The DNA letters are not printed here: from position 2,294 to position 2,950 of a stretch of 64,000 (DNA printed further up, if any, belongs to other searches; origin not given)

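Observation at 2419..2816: Avd-like four-helix-bundle ORF on the strand opposite the TR and reverse transcriptase, inside the ~400-nt TR-to-RT gap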

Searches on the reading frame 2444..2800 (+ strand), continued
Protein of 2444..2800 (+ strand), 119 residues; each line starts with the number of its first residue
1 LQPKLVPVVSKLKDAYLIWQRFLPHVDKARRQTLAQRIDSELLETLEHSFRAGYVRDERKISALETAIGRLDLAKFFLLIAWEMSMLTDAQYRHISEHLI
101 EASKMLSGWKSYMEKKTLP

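Call 73: find_homologous_proteins(query=A1, max_evalue=0.00001)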
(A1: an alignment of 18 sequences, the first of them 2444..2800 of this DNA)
Query A1 (18 sequences) (119 aa, profile of the alignment): 288 proteins with E <= 0.00001 among 4198 candidates; the best 120 are listed.
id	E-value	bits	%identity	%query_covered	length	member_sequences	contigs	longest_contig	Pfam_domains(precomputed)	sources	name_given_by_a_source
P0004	1.2e-63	230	78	97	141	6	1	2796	-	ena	-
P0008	5.3e-63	228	75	95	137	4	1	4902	PF22296.3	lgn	-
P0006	7.5e-63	228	76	97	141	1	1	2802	-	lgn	-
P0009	1.3e-62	227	75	95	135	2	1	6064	-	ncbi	ncbi:MAG: four helix bundle protein, partial [Patescibacteria group bacterium]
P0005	1.6e-62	227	78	98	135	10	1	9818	-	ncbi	ncbi:MAG TPA: four helix bundle protein [Candidatus Paceibacterota bacterium]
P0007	2.8e-62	226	74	98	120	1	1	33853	-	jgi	jgi:hypothetical protein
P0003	5.0e-61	222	81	98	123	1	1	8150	-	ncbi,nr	ncbi:four helix bundle protein [Candidatus Kaiserbacteria bacterium]|nr:four helix bundle protein [C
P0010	2.1e-60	220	74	98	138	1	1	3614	-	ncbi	-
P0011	1.1e-59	218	77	92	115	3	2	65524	-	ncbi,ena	-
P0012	3.3e-59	216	75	94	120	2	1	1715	-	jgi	-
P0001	4.8e-59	215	99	96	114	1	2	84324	PF22296.3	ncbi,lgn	-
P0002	8.2e-58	212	84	100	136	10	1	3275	-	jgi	jgi:hypothetical protein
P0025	4.3e-52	193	58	99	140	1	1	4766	PF22296.3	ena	-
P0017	4.8e-52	193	55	97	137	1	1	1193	-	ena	-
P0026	4.9e-52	193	56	100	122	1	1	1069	-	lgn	-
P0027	5.5e-52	193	59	98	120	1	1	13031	PF22296.3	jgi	jgi:hypothetical protein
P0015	1.1e-51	192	62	94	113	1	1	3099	PF22296.3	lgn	-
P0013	4.5e-51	190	68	84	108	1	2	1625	PF22296.3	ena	-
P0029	1.6e-50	188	57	97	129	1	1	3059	PF22296.3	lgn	-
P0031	2.9e-50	187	60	92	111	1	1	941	PF22296.3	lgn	-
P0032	1.2e-49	185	58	94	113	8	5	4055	PF22296.3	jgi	-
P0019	2.1e-49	184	55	92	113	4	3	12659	PF22296.3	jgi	-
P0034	3.9e-49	184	59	91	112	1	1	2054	PF22296.3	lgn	-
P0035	3.9e-49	183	60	89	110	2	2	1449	PF22296.3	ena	-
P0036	6.1e-49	183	55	92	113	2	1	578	PF22296.3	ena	-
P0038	8.6e-49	182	61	89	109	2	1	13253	PF22296.3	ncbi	ncbi:MAG: four helix bundle protein [Patescibacteria group bacterium]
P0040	1.6e-48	182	56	89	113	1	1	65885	PF22296.3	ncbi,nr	ncbi:four helix bundle protein [Candidatus Kaiserbacteria bacterium]|nr:four helix bundle protein [C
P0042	3.7e-48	180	57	94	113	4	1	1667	PF22296.3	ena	-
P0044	5.3e-48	180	58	89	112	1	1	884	PF22296.3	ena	-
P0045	5.9e-48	180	50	98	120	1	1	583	PF22296.3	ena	-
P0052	4.4e-47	177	61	96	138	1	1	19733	PF22296.3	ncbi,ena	ncbi:MAG TPA: four helix bundle protein [Candidatus Paceibacterota bacterium]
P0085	1.7e-42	162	46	96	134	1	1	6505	PF22296.3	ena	-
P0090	4.7e-42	161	51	96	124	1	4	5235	PF22296.3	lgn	-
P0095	2.4e-41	158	48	97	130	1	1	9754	PF22296.3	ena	-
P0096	3.1e-41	158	42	97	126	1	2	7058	-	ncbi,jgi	ncbi:MAG: four helix bundle protein [Candidatus Paceibacterota bacterium]|jgi:hypothetical protein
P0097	4.1e-41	158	47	94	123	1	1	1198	PF22296.3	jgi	jgi:hypothetical protein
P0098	4.8e-41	157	48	95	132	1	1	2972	PF22296.3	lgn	-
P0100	4.4e-40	154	49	94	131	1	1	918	PF22296.3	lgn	-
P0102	1.8e-39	152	52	89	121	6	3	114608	PF22296.3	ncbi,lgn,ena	ncbi:MAG TPA: four helix bundle protein [Candidatus Paceibacterota bacterium]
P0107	4.5e-39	151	47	97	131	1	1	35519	PF22296.3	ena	-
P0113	8.8e-38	147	48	92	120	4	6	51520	PF22296.3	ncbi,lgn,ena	ncbi:MAG: four helix bundle protein [Patescibacteria group bacterium]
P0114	9.7e-38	147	46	94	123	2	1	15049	PF22296.3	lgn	-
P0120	2.2e-33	133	47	100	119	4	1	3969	PF22296.3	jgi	jgi:hypothetical protein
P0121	7.3e-33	131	46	97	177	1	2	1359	PF22296.3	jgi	jgi:hypothetical protein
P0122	1.2e-32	130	44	97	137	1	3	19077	PF22296.3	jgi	jgi:hypothetical protein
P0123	1.6e-32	130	46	98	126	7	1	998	PF22296.3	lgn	-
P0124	2.1e-32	130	49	95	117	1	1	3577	PF22296.3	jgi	jgi:hypothetical protein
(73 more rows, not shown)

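Call 74: find_encoding_contigs(protein=P0096, flank=2500, max_places=1)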
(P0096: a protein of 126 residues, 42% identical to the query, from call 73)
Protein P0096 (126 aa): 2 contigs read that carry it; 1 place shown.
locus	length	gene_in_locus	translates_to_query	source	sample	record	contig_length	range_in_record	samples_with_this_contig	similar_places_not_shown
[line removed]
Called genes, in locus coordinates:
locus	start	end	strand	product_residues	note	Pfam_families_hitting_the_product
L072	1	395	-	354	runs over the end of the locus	PF11104:PilM_2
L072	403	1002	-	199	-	PF09335:VTT_dom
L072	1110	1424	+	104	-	-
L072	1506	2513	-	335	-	PF00078:RVT_1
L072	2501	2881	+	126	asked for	-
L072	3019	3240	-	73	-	?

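Call 75: find_encoding_contigs(protein=P0122, flank=2500, max_places=1)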
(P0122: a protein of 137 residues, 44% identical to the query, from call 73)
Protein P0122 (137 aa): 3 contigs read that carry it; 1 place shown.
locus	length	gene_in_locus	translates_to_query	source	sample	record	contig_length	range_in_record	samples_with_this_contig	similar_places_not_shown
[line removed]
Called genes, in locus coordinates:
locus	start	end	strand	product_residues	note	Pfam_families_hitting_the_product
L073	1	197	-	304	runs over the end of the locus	PF07549:Sec_GG, PF02355:SecD_SecF_C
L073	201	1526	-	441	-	PF21760:SecD_1st, PF22599:SecDF_P1_head, PF03176:MMPL, PF02355:SecD_SecF_C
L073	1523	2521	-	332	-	PF00078:RVT_1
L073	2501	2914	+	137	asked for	PF22296:bAvd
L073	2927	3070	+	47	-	-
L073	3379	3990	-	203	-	-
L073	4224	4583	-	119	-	PF01934:HepT-like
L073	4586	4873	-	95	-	PF01909:NTP_transf_2, PF18765:Polbeta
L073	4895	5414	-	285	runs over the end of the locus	PF00763:THF_DHG_CYH, PF02882:THF_DHG_CYH_C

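Call 76: find_encoding_contigs(protein=P0113, flank=2500, max_places=1)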
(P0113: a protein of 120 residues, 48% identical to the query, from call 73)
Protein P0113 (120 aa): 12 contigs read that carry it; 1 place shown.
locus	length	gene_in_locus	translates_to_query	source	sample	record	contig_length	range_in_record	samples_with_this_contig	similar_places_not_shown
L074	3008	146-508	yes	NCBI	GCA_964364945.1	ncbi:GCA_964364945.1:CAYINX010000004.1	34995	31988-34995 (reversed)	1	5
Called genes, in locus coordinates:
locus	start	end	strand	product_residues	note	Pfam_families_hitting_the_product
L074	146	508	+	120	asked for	PF22296:bAvd (weak)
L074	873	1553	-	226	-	-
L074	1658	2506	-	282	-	PF00849:PseudoU_synth_2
